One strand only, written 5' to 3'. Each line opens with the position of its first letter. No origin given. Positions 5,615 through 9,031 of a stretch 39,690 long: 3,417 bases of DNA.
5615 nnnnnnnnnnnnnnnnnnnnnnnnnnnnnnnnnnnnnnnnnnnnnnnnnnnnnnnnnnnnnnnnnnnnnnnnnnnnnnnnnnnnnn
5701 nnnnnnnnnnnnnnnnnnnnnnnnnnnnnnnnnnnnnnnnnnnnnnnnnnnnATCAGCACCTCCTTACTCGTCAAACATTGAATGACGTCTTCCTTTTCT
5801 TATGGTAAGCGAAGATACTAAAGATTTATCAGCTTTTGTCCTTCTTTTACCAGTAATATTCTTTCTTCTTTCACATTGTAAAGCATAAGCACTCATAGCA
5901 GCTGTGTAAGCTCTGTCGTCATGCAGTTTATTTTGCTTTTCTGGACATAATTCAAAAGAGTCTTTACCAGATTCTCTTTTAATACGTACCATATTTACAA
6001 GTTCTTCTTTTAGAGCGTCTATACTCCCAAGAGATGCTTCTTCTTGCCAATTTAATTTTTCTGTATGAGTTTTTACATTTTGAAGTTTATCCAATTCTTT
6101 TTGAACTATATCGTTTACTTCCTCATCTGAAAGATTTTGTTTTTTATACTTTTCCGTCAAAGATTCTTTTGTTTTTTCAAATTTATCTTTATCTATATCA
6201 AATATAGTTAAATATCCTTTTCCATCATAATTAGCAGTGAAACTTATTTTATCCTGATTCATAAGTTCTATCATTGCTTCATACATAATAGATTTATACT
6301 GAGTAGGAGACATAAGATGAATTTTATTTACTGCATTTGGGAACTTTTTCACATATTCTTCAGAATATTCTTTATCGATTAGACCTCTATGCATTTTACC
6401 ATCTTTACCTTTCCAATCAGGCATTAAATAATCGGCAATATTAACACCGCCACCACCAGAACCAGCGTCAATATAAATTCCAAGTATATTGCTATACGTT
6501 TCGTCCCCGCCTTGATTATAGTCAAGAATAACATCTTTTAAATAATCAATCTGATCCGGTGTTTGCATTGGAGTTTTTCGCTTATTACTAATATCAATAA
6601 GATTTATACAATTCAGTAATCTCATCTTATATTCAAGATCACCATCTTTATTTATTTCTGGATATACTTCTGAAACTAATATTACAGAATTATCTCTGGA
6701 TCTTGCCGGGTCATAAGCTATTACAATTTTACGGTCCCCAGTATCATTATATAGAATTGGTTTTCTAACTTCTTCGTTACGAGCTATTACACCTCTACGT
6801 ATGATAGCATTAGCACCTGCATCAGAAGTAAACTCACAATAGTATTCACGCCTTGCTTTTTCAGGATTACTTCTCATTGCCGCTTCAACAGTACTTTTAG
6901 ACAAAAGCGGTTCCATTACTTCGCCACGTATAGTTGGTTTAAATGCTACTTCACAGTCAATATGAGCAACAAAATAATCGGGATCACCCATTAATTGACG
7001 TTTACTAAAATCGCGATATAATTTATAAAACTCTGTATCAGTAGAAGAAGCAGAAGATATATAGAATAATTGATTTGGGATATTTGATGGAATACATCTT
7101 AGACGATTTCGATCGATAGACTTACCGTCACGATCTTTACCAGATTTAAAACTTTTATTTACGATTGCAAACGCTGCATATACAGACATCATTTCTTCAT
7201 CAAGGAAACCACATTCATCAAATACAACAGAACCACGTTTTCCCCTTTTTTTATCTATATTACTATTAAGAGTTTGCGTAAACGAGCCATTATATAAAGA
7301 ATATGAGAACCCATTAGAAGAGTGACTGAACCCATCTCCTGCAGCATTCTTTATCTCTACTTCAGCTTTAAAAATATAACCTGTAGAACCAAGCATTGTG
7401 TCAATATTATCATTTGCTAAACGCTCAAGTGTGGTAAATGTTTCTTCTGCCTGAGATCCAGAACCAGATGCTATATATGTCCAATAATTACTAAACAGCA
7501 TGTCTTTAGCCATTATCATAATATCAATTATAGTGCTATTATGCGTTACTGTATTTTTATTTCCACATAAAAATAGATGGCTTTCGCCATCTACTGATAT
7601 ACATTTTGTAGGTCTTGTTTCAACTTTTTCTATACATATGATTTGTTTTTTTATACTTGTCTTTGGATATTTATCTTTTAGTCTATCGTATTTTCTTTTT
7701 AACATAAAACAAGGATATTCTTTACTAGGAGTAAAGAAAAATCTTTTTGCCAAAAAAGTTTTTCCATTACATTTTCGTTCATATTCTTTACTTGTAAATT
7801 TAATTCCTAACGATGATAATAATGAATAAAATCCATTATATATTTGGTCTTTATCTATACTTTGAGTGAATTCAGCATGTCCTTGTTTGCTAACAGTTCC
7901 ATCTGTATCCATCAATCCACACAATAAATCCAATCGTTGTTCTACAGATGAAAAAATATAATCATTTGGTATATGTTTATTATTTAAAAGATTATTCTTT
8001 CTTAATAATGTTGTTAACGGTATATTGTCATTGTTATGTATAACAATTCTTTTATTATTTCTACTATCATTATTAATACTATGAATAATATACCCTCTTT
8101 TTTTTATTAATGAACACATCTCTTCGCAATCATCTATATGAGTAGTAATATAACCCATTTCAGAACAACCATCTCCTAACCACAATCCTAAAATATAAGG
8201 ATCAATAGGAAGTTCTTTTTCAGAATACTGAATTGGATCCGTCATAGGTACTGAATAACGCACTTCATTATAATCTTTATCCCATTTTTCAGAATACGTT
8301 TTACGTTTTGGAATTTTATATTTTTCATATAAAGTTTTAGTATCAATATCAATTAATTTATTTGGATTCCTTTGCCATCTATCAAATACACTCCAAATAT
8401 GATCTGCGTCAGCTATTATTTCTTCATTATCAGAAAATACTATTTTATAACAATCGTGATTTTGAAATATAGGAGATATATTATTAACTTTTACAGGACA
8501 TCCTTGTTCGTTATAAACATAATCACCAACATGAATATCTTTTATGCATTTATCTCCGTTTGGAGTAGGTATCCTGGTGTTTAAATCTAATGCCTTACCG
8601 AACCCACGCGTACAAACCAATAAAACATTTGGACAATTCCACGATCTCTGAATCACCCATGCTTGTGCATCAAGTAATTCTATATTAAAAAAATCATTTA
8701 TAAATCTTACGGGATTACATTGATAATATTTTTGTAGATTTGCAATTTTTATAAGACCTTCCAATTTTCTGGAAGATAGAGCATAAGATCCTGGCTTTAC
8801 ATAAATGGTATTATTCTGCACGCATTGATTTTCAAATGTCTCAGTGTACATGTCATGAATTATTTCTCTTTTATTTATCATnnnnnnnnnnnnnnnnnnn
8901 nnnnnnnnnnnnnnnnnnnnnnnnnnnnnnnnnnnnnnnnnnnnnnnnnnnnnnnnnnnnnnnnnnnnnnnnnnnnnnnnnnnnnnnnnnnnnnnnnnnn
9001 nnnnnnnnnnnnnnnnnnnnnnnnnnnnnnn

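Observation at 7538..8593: Ala1 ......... intein splitting the Walker-A P-loop of the large terminase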

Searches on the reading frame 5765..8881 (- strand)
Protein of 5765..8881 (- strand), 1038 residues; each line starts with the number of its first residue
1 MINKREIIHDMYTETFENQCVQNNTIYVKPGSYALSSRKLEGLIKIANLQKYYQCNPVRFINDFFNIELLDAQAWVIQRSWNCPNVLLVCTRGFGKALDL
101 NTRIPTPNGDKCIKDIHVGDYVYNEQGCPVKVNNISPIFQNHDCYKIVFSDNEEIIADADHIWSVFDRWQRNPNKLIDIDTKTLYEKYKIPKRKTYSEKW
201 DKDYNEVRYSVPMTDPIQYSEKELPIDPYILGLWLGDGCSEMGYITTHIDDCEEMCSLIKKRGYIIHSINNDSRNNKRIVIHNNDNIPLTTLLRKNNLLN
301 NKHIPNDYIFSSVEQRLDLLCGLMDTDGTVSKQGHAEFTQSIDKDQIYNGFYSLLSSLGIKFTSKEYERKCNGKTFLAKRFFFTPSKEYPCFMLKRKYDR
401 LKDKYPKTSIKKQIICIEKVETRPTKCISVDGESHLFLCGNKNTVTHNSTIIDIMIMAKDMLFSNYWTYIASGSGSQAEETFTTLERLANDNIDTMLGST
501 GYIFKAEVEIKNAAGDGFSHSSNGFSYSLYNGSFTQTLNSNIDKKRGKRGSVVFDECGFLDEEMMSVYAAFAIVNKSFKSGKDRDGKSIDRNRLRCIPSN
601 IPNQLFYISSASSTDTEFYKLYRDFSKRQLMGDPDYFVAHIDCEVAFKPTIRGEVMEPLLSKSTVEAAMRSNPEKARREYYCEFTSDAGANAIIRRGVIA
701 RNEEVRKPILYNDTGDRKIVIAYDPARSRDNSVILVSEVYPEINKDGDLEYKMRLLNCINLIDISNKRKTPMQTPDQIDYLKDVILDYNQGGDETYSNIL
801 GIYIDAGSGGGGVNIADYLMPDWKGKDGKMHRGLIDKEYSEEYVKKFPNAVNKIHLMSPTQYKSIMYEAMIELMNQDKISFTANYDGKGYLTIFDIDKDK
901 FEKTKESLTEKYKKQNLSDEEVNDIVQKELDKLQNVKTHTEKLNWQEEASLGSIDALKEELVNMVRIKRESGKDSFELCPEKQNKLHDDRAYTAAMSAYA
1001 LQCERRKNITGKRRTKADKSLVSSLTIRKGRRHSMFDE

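Call 4: search_protein_families(library=pfam, proteins=[window:5765-8881:-], max_evalue=1)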
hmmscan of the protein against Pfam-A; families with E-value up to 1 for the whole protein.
window:5765-8881:- (1038 aa): 4 families
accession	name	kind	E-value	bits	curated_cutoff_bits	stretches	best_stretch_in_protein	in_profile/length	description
PF05204.19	Hom_end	-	6.6e-06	26.7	21.1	1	304-375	2-73/110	Homing endonuclease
PF14528.11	LAGLIDADG_3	-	0.00011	22.8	22.5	1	315-372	2-59/82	LAGLIDADG-like domain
PF20519.4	Polycystin_dom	-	0.09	12.7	23.6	1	845-906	88-143/199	Polycystin domain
PF19092.6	DUF5780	-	0.37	11.4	28.2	1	106-159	7-59/109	Family of unknown function (DUF5780)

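Call 5: search_protein_families(library=ncbifam, proteins=[window:5765-8881:-], max_evalue=1)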
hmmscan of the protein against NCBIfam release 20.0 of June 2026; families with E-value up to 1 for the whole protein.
window:5765-8881:- (1038 aa): 0 families

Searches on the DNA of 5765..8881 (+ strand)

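Call 7: search_dna_similar(query=window:5765-8881:+, collection=phages, mode=near, max_rows=20)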
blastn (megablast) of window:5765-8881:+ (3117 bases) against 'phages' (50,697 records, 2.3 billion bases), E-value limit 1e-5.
No match.

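Call 38: search_rna_families(source=L006, start=6400, end=8200, threshold=evalue, max_evalue=0.1)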
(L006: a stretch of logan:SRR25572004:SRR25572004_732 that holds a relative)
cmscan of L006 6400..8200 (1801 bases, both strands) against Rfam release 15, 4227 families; matches with E-value up to 0.1: 0.
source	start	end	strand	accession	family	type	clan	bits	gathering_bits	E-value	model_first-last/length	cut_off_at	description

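Call 51: search_rna_families(source=L006, start=7600, end=7960, threshold=evalue, max_evalue=10)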
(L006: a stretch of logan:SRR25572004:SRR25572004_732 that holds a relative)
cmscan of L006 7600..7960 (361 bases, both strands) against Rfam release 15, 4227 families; matches with E-value up to 10: 0.
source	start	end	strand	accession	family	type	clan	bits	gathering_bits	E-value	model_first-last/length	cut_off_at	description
